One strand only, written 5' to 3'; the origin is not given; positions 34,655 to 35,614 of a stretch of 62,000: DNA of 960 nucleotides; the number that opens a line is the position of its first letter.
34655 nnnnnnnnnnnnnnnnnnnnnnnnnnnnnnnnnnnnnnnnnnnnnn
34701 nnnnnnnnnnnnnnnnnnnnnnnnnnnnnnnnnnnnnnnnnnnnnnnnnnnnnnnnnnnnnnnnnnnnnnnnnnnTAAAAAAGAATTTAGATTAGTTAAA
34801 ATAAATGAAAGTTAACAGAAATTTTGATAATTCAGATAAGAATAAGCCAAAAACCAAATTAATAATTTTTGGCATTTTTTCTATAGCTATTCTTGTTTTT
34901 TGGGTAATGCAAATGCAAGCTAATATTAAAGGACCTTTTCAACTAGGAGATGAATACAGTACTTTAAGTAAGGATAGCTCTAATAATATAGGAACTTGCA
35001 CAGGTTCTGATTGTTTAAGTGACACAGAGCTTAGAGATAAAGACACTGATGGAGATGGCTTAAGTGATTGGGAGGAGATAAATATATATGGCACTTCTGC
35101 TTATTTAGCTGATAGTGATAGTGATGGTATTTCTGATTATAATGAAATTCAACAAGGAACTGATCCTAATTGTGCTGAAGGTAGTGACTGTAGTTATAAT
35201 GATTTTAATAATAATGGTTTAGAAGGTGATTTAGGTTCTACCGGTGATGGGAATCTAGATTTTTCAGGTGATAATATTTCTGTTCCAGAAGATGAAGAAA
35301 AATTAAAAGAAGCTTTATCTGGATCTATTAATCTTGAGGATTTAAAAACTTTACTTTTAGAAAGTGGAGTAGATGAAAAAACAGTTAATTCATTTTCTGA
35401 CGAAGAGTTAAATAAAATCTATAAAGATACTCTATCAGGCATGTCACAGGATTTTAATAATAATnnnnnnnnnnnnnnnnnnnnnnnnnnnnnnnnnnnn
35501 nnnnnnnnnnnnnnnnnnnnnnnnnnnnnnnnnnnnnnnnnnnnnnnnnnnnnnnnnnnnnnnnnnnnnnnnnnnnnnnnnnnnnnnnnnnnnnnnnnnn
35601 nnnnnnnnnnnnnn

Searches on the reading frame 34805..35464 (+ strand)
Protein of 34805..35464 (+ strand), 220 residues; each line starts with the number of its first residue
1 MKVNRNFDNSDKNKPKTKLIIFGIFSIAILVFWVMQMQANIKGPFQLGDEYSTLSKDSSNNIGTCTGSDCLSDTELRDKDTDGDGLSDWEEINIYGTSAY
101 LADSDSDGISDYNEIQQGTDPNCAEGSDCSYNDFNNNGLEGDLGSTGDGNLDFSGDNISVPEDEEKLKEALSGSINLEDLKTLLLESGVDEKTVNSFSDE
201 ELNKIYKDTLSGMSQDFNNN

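Call 7: search_protein_families(library=pfam, proteins=[window:34805-35464:+], max_evalue=0.01)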
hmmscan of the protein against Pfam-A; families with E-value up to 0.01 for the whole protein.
window:34805-35464:+ (220 aa): 1 family
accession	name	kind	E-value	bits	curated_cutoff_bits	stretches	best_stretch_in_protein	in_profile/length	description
PF18884.5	TSP3_bac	-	1.9e-12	47.2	25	2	103-122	1-20/22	Bacterial TSP3 repeat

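Call 44: search_protein_families(library=pfam, proteins=[window:34805-35464:+], max_evalue=5)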
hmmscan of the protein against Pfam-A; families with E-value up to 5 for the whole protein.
window:34805-35464:+ (220 aa): 2 families
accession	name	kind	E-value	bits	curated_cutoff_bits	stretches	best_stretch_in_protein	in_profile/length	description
PF18884.5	TSP3_bac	-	1.9e-12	47.2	25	2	103-122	1-20/22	Bacterial TSP3 repeat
PF08113.16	CoxIIa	-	0.12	12.7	20.7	1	13-34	2-23/33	Cytochrome c oxidase subunit IIa family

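Call 80: search_protein_families(library=ncbifam, proteins=[window:34805-35464:+], max_evalue=0.1)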
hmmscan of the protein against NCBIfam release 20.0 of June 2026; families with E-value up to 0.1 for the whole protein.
window:34805-35464:+ (220 aa): 3 families
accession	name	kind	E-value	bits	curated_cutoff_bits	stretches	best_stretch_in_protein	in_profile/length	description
NF047639.1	throspo3_MtsD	equivalog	0.00032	19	800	1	74-126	454-505/651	cell-cell cohesion protein MtsD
NF033765.2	gliding_CglD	equivalog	0.0024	15.7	400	1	70-157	197-293/1124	adventurous gliding motility lipoprotein CglD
NF047355.1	ABC_bind_Mn_Staph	exception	0.013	14.8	500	1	166-208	236-277/309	manganese ABC transporter substrate-binding lipoprotein MntC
